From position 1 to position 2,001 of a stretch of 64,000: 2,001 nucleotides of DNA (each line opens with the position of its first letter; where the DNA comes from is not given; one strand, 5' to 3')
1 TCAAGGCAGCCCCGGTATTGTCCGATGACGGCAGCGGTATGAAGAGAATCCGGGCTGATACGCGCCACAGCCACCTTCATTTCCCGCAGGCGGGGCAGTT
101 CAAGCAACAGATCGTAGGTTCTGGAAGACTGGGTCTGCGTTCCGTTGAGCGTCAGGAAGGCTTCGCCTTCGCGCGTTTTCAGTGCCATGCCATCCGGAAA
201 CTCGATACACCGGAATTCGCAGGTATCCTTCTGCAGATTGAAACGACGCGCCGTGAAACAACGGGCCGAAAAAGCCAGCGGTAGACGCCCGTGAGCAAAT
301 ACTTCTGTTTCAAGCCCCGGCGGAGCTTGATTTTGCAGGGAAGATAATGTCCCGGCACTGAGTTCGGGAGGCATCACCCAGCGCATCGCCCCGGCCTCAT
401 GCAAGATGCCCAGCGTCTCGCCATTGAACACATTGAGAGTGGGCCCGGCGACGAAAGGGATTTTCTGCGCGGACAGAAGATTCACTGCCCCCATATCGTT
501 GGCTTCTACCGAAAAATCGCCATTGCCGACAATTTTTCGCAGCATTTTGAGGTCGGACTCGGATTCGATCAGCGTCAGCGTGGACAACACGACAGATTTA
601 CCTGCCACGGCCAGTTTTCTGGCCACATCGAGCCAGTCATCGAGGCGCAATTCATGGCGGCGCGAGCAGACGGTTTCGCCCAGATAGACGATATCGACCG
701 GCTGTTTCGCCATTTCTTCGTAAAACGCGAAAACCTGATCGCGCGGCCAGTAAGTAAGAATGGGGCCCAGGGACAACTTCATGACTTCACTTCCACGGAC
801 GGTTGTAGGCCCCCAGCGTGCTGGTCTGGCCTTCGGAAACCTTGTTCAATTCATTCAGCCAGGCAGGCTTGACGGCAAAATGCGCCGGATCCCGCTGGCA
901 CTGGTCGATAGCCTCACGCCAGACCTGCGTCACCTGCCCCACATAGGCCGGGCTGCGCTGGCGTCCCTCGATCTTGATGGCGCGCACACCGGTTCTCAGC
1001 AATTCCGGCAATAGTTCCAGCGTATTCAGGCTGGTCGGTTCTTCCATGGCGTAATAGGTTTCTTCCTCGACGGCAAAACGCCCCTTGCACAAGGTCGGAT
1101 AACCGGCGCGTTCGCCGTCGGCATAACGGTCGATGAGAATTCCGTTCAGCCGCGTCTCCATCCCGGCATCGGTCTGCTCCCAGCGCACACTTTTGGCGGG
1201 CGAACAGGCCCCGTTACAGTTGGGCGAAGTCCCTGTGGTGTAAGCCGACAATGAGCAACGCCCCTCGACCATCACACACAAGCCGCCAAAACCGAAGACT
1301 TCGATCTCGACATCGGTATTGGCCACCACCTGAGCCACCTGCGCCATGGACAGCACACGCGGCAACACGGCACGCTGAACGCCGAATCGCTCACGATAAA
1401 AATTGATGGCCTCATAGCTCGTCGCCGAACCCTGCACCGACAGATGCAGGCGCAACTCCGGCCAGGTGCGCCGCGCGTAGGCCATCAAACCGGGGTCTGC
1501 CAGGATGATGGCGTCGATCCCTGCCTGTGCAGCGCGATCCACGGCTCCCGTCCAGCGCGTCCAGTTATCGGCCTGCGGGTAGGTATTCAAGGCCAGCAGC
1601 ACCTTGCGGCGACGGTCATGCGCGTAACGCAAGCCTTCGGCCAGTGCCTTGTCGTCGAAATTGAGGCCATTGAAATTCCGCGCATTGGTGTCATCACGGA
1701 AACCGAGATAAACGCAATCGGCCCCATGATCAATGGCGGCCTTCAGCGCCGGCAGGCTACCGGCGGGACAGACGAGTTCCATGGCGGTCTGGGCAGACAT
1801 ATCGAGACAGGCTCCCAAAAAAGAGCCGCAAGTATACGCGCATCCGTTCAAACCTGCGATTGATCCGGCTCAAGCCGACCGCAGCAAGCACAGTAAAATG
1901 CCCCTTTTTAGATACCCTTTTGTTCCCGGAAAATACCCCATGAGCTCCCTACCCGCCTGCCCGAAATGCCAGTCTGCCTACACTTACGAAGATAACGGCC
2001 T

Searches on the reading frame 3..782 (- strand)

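Call 7: search_protein_families(library=pfam, proteins=[window:3-782:-], max_evalue=0.0001)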
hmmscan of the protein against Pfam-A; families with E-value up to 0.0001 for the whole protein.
window:3-782:- (260 aa): 1 family
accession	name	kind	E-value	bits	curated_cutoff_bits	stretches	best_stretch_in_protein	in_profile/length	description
PF01136.24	Peptidase_U32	-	1.3e-16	61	22.4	1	92-244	19-176/233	Peptidase family U32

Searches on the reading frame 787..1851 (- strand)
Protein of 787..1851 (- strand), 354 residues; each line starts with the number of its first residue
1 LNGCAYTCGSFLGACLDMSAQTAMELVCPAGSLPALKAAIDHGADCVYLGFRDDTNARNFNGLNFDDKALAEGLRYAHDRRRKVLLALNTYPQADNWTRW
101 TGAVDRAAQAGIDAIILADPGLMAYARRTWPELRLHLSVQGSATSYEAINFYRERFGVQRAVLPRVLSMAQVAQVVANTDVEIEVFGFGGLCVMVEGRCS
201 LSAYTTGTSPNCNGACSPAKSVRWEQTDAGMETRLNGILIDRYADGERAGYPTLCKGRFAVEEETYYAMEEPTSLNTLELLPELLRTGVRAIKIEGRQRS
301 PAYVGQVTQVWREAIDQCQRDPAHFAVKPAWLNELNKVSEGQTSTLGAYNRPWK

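Call 7: search_protein_families(library=pfam, proteins=[window:787-1851:-], max_evalue=0.0001)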
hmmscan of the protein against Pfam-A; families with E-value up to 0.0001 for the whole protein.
window:787-1851:- (354 aa): 1 family
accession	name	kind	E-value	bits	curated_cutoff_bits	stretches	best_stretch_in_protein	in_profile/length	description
PF01136.24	Peptidase_U32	-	2.2e-67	227.2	22.4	1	100-353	4-232/233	Peptidase family U32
